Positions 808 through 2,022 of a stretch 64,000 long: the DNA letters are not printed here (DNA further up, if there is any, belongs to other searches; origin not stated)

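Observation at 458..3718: Compact five-gene operon built around a small radical SAM/SPASM enzyme, with GGCT-like, FMN-reductase, DOMON-like and unknown partners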

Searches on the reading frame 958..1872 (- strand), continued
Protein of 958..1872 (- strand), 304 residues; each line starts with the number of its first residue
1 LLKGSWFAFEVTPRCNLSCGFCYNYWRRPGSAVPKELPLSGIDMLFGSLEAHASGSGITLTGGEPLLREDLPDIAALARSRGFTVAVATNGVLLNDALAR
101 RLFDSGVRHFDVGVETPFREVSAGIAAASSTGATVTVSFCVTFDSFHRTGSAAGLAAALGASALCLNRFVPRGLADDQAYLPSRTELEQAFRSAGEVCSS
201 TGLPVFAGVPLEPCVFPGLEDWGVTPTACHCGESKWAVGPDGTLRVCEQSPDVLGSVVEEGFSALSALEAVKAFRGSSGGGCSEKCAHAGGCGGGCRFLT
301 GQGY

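Call 24: search_protein_families(library=pfam, proteins=[L005:9120-9995:+, L013:873-2468:+, L010:9071-9985:+, L015:9170-9979:+, L016:9204-9992:+, L013:2484-3428:+, L005:11073-12554:+, L006:12693-14867:+], max_evalue=0.1)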
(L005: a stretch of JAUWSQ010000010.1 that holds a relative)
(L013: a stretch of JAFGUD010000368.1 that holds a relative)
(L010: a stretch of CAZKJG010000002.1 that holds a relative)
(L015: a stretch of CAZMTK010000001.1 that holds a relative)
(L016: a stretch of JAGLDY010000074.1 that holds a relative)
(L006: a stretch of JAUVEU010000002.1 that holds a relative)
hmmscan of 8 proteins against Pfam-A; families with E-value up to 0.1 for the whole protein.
L005:9120-9995:+ (291 aa): 0 families

L013:873-2468:+ (531 aa): 0 families

L010:9071-9985:+ (304 aa): 4 families
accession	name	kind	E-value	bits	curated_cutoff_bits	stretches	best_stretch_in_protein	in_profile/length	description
PF05120.17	GvpG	-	0.0013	19.3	30.6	1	179-211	34-66/67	Gas vesicle protein G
PF09851.14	SHOCT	-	0.0031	17.7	27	1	181-198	2-19/28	Short C-terminal domain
PF19553.4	DUF6076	-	0.076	13.2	23.5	0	170-211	98-139/168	Family of unknown function (DUF6076)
PF25762.1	HAUS1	-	0.077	13.2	40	0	221-290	8-75/236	HAUS augmin-like complex subunit 1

L015:9170-9979:+ (269 aa): 0 families

L016:9204-9992:+ (262 aa): 2 families
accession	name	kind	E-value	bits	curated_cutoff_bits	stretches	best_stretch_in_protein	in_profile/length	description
PF05120.17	GvpG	-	0.028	15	30.6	1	136-165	35-64/67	Gas vesicle protein G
PF09851.14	SHOCT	-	0.081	13.1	27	0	137-163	2-28/28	Short C-terminal domain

L013:2484-3428:+ (314 aa): 5 families
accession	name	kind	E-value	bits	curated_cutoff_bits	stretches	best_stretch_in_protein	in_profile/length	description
PF04055.27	Radical_SAM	-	7.6e-28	98.2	29.5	1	9-167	2-165/166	Radical SAM superfamily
PF13353.11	Fer4_12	-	7.6e-09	36.4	22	1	13-99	14-100/137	4Fe-4S single cluster domain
PF13186.11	SPASM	-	1.6e-07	31.9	21.5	1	243-301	1-67/67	Iron-sulfur cluster-binding domain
PF19238.5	Radical_SAM_2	-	0.014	15.5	26.7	0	93-144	64-115/151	Radical SAM-like domain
PF00702.32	Hydrolase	-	0.062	14.1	26.4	1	46-115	85-147/191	haloacid dehalogenase-like hydrolase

L005:11073-12554:+ (493 aa): 1 family
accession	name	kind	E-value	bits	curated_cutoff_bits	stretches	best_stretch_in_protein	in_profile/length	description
PF13231.12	PMT_2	-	1.1e-08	35.9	26.1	1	67-221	2-157/160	Dolichyl-phosphate-mannose-protein mannosyltransferase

L006:12693-14867:+ (724 aa): 1 family
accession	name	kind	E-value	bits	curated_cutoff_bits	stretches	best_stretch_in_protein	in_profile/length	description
PF19313.5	DUF5916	-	3.1e-36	125.7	22.6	1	226-674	5-486/572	Domain of unknown function (DUF5916)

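Call 34: find_encoding_contigs(protein=P0054, flank=10000, max_places=1)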
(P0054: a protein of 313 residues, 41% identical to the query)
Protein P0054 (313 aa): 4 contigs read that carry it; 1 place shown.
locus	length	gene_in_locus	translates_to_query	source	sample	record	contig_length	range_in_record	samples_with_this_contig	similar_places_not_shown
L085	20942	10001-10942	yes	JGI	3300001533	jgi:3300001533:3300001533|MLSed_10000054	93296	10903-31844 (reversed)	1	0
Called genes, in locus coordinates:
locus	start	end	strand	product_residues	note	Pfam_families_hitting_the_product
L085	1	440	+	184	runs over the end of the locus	PF04143:Sulf_transp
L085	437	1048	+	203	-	PF02525:Flavodoxin_2, PF03358:FMN_red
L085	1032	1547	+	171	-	PF08534:Redoxin, PF00578:AhpC-TSA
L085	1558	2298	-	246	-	-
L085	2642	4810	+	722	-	PF02897:Peptidase_S9_N, PF00326:Peptidase_S9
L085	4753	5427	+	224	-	PF00753:Lactamase_B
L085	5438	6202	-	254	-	PF10016:DUF2259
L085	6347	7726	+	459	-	PF00171:Aldedh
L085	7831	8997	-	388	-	PF00583:Acetyltransf_1 (faint)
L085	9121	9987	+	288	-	-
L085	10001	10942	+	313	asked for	PF04055:Radical_SAM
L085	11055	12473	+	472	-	PF13231:PMT_2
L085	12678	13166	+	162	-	-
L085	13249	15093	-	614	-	PF01839:FG-GAP (faint), PF13517:FG-GAP_3, PF18962:Por_Secre_tail (weak)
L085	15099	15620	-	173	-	-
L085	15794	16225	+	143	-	PF04940:BLUF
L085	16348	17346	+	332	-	PF07228:SpoIIE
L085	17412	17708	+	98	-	PF01451:LMWPc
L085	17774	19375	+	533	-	PF13180:PDZ_2 (weak)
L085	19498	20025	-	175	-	PF01613:Flavin_Reduct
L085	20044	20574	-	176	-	PF03351:DOMON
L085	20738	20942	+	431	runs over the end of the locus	PF13393:tRNA-synt_His, PF00587:tRNA-synt_2b (weak), PF13676:TIR_2 (faint), PF03129:HGTP_anticodon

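Call 35: find_encoding_contigs(protein=P0051, flank=10000, max_places=1)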
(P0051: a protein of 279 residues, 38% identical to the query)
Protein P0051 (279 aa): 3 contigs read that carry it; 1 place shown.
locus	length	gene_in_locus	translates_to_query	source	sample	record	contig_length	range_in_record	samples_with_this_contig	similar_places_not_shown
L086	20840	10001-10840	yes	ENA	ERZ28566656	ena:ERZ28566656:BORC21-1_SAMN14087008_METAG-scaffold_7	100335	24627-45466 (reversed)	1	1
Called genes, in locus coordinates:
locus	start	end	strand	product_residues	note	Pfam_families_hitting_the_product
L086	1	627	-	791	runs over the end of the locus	PF13646:HEAT_2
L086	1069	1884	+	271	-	PF02110:HK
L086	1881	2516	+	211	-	PF02581:TMP-TENI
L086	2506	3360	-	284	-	PF13353:Fer4_12 (weak), PF04055:Radical_SAM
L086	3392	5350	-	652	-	PF02073:Peptidase_M29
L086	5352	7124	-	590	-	PF00664:ABC_membrane, PF00005:ABC_tran, PF02463:SMC_N (weak)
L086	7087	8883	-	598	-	PF00664:ABC_membrane, PF00005:ABC_tran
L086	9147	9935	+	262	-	-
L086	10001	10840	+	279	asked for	PF04055:Radical_SAM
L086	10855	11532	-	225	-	-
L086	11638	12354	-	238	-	PF13367:PrsW-protease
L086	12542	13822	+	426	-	PF00149:Metallophos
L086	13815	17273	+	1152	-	-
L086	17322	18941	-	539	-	PF03063:Prismane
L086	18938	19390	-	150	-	PF02082:Rrf2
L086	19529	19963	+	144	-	-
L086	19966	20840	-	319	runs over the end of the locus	PF18297:NFACT-R_2 (weak)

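Call 51: search_protein_families(library=pfam, proteins=[L086:10855-11532:-, L085:12678-13166:+], max_evalue=0.01)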
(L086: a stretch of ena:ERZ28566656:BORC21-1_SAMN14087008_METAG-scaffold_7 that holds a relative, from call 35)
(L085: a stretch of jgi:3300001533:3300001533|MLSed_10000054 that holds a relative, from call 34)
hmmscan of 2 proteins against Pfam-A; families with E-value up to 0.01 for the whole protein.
L086:10855-11532:- (225 aa): 1 family
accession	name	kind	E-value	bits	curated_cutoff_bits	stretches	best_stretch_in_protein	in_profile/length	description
PF13578.12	Methyltransf_24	-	0.0013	20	26.3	1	84-177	2-104/105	Methyltransferase domain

L085:12678-13166:+ (162 aa): 0 families

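Call 52: search_solved_structures(query=A1, max_evalue=0.00001)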
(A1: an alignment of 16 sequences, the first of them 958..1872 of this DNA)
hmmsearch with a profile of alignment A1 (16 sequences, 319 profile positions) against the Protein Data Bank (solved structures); distinct sequences matched with E-value up to 0.00001: 33.
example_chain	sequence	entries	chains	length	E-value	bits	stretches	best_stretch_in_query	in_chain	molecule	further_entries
6c8v_A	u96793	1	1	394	2.3e-32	115.6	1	6-313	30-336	Coenzyme PQQ synthesis protein E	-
6efn_A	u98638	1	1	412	9.7e-28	100.4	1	8-297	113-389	Sporulation killing factor maturation protein SkfB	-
2fb2_A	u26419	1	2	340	8.4e-20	74.3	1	6-155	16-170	Molybdenum cofactor biosynthesis protein A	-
1tv7_A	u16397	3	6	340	2.4e-19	72.9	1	8-155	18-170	Molybdenum cofactor biosynthesis protein A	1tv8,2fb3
7tol_A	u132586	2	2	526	6.1e-19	71.5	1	8-183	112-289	glycerol dibiphytanyl glycerol tetraether - macrocyclic archaeol synthase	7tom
8wm2_A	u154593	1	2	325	1.8e-17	66.7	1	6-168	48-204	Fe-S radical SAM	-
4k37_A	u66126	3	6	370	1.1e-16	64.1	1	11-165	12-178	Anaerobic sulfatase-maturating enzyme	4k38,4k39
7vob_C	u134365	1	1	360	1.3e-16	63.9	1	11-175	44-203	Cytosylglucuronate decarboxylase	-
7voc_C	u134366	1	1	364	1.3e-16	63.8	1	11-175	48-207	Cytosylglucuronate decarboxylase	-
4k36_A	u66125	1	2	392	1.3e-16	63.8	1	11-165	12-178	Anaerobic sulfatase-maturating enzyme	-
8vpo_A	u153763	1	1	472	3.4e-15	59.2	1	9-175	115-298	Radical SAM core domain-containing protein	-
9gm3_A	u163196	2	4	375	3.2e-13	52.7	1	5-139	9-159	ChlB radical SAM domain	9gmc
4m7s_A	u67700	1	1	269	6e-13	51.8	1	5-128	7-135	BtrN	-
4m7t_A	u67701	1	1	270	6.6e-13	51.7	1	5-128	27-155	BtrN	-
5wgg_A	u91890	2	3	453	1.6e-11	47.1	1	5-311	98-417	Radical SAM domain protein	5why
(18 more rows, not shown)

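Call 67: predict_structure(alignment_id=A7)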
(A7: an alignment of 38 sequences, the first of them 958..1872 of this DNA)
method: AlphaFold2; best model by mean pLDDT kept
length: 304 residues; sequences in the alignment: 38
mean_pLDDT: 90.1   pTM: 0.90
mean pLDDT of the five models: 90.1, 89.3, 89.0, 88.7, 88.2
residues with pLDDT >= 90: 210; 70-90: 69; 50-70: 20; < 50: 5
segments of 3 or more residues with pLDDT < 50: 302-304
pLDDT, mean of each block of 10 residues (from residue 1): 83 90 86 96 97 88 96 98 97 97 99 86 97 97 95 97 96 81 94 97 95 84 90 94 94 96 96 78 60 67 48
secondary structure, 60 per line:
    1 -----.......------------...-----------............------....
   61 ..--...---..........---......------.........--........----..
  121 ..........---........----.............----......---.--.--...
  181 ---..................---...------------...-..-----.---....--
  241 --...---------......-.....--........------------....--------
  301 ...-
elements in order: E6-12 H39-50 E57-62 H71-80 E84-89 H96-104 E107-114 H119-130 E134-141 H146-158 E163-168 H184-201 E205-207 E235-238 E243-245 H257-260 H262-266 H269-276 H289-292
